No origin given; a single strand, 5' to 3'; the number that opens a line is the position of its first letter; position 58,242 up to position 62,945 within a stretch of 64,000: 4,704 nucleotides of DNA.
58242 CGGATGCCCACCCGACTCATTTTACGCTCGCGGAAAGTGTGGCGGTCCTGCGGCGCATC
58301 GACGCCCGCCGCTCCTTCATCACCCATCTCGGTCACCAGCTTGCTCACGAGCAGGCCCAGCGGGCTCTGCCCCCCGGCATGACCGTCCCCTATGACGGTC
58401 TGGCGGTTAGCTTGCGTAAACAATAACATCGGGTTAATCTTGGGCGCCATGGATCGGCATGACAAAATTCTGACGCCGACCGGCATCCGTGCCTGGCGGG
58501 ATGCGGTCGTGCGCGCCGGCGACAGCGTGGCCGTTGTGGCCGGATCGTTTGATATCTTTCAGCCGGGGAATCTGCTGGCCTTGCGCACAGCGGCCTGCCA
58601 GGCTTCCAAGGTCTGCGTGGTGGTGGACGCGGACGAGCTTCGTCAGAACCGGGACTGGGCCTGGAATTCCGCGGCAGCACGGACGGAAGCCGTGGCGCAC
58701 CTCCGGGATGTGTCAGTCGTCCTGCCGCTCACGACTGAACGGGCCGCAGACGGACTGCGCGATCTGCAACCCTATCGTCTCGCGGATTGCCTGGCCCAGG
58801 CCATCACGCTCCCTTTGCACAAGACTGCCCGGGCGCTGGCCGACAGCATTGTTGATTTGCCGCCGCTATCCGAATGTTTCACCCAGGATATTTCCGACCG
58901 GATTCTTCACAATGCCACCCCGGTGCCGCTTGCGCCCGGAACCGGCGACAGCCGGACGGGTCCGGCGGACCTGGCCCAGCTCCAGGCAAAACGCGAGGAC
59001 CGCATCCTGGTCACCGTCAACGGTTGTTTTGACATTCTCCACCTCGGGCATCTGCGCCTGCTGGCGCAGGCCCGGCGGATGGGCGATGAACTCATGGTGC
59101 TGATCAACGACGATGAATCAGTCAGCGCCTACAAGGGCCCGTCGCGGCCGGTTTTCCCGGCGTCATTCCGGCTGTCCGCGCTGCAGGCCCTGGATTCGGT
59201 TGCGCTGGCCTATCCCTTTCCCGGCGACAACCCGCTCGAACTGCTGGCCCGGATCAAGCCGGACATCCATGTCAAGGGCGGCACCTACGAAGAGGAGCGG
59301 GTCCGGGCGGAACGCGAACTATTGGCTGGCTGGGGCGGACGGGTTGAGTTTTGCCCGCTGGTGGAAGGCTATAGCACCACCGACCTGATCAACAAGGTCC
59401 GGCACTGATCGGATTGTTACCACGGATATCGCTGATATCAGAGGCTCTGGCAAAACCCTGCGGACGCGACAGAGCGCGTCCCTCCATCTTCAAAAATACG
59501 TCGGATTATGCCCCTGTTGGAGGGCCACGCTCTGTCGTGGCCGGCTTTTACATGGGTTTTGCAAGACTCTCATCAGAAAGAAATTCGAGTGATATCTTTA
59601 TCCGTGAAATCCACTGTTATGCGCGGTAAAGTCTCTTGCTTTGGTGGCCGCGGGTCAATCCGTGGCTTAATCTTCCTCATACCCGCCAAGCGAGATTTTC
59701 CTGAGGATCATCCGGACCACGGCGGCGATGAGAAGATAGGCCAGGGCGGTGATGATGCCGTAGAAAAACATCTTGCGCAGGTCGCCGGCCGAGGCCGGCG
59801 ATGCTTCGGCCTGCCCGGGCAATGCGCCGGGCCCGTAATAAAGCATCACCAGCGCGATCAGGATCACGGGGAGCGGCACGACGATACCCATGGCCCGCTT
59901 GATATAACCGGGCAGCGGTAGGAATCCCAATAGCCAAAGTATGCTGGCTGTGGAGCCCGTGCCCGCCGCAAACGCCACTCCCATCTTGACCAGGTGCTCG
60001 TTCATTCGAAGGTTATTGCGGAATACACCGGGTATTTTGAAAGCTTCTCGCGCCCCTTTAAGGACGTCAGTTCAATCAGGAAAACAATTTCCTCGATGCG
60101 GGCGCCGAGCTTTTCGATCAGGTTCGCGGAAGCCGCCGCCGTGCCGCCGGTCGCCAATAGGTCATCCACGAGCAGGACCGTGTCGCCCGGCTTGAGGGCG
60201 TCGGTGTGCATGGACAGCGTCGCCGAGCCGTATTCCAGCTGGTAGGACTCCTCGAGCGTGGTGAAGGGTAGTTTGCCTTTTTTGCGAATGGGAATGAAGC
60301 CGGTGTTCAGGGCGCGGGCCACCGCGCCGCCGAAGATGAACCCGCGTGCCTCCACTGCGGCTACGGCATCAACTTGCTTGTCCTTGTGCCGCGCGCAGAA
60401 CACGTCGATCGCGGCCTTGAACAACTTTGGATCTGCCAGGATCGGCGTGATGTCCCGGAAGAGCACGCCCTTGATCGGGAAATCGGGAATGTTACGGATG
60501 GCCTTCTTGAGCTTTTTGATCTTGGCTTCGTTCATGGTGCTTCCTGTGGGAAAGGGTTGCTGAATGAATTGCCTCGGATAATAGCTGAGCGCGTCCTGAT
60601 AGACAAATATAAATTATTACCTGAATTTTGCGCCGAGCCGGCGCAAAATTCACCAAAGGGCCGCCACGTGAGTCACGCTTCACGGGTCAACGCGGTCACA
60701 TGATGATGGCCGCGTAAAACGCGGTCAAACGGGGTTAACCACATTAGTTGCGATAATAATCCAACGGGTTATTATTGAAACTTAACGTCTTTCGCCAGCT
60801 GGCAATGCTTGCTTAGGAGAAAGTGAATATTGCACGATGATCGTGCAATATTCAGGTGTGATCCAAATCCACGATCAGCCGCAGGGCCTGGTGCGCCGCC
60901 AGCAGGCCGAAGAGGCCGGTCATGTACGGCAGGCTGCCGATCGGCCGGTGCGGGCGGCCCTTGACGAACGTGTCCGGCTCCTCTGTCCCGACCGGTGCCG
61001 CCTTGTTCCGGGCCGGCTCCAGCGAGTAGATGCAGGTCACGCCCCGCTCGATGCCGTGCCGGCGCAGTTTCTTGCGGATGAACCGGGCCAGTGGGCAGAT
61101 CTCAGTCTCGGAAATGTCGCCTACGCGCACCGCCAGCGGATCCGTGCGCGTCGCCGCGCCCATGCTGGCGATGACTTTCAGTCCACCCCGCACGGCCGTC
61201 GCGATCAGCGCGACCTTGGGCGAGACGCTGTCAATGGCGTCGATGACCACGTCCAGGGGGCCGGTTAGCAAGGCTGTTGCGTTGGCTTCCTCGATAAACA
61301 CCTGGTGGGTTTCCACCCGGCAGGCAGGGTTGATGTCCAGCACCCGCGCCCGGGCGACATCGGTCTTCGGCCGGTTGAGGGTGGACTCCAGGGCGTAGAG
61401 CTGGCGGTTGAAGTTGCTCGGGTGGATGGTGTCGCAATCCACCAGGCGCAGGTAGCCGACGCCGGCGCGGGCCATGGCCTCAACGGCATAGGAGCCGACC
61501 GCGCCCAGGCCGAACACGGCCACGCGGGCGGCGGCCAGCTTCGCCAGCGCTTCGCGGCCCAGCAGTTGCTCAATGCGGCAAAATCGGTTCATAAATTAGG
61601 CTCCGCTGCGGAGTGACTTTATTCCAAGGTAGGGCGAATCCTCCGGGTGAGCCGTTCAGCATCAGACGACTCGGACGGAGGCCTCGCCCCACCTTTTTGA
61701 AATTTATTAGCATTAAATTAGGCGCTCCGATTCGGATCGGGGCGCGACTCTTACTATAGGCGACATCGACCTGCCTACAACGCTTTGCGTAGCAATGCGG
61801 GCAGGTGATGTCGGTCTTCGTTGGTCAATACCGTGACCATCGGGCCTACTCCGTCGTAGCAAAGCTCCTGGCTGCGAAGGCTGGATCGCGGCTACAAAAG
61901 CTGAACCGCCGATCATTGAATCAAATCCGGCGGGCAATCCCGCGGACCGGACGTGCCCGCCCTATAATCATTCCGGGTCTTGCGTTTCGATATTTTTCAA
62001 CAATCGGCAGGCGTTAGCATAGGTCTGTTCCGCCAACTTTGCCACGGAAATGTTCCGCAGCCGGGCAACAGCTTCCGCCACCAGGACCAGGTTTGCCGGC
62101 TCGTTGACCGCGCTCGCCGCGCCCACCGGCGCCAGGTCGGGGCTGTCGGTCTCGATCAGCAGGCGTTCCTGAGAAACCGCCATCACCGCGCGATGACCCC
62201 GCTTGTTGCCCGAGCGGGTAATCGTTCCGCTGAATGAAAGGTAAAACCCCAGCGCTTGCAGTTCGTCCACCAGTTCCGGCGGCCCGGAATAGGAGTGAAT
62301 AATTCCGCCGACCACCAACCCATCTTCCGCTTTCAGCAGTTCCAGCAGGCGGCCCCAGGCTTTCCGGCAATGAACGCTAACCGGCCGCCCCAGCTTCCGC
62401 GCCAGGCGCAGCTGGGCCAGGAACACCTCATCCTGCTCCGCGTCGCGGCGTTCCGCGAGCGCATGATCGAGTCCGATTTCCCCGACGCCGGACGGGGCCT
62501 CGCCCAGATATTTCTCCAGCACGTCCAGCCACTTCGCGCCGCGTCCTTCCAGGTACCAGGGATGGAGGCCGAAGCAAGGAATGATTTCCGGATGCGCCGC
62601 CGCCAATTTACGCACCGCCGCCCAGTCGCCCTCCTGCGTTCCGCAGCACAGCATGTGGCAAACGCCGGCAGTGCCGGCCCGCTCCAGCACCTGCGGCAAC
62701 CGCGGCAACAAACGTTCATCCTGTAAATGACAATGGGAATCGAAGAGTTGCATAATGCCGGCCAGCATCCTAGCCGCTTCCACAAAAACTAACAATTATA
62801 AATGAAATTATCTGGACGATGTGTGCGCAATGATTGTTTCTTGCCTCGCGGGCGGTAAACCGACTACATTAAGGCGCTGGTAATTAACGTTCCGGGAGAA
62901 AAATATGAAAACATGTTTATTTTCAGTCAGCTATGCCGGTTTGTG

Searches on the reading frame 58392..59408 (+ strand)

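Call 13: search_protein_families(library=pfam, proteins=[window:58392-59408:+])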
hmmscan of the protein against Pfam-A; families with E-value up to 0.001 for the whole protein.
window:58392-59408:+ (338 aa): 1 family
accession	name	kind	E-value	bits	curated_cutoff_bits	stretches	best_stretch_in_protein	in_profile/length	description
PF01467.32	CTP_transf_like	-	1.6e-22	80.6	21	1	209-309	2-103/133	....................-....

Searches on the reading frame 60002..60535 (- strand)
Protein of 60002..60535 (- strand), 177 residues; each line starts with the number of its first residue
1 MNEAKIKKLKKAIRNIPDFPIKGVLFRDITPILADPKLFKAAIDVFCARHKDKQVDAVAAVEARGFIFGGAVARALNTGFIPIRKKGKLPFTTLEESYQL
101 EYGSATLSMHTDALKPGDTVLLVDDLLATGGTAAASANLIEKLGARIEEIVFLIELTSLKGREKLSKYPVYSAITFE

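Call 13: search_protein_families(library=pfam, proteins=[window:60002-60535:-])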
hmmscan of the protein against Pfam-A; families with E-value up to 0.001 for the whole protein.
window:60002-60535:- (177 aa): 2 families
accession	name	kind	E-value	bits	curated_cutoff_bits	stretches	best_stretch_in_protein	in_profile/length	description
PF00156.33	Pribosyltran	-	4.5e-13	49.3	26.3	1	32-166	5-134/158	Phosphoribosyl transferase domain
PF14681.12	UPRTase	-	2.8e-06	27.4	27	1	116-166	119-169/206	Uracil phosphoribosyltransferase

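Call 35: find_encoding_contigs(protein=window:60002-60535:-, flank=4000, max_places=8)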
Protein window:60002-60535:- (177 aa): 2 contigs read that carry it; 2 places shown.
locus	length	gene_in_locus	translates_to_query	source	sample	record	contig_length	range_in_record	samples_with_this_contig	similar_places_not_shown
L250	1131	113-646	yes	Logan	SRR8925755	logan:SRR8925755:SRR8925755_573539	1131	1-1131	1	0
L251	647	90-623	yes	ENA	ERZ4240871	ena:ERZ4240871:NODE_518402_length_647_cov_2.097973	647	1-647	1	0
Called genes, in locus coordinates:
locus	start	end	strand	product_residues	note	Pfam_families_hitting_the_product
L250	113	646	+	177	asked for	PF00156:Pribosyltran, PF14681:UPRTase (weak)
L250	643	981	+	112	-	-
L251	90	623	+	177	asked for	PF00156:Pribosyltran, PF14681:UPRTase (weak)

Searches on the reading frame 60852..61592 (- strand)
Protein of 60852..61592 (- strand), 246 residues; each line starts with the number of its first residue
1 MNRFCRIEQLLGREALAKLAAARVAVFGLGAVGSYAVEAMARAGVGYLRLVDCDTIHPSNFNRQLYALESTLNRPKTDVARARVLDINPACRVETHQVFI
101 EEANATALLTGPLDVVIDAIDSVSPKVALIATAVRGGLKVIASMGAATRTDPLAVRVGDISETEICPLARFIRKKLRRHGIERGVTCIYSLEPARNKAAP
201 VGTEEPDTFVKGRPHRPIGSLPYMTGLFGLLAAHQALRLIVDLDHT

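Call 13: search_protein_families(library=pfam, proteins=[window:60852-61592:-])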
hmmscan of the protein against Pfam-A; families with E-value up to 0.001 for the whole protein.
window:60852-61592:- (246 aa): 1 family
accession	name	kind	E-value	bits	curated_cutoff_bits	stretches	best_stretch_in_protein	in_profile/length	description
PF00899.27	ThiF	-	9.5e-39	133.4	28.1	1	9-242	8-204/238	ThiF family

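Call 37: find_encoding_contigs(protein=window:60852-61592:-, flank=4000, max_places=8)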
Protein window:60852-61592:- (246 aa): no gene with exactly this product is on record in the collection.

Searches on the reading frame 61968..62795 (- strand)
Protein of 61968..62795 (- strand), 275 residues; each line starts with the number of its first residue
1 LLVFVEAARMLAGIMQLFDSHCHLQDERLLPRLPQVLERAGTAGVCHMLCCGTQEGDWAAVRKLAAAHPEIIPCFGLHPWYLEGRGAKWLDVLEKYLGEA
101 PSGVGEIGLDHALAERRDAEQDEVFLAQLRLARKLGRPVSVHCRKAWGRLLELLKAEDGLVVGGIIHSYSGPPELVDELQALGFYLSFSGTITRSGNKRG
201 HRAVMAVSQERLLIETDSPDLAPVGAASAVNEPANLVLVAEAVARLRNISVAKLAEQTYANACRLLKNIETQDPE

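Call 13: search_protein_families(library=pfam, proteins=[window:61968-62795:-])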
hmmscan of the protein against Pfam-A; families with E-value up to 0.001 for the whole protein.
window:61968-62795:- (275 aa): 1 family
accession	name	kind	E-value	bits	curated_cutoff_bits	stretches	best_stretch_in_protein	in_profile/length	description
PF01026.27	TatD_DNase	-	2.9e-66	223.9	27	1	18-266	1-252/253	TatD related DNase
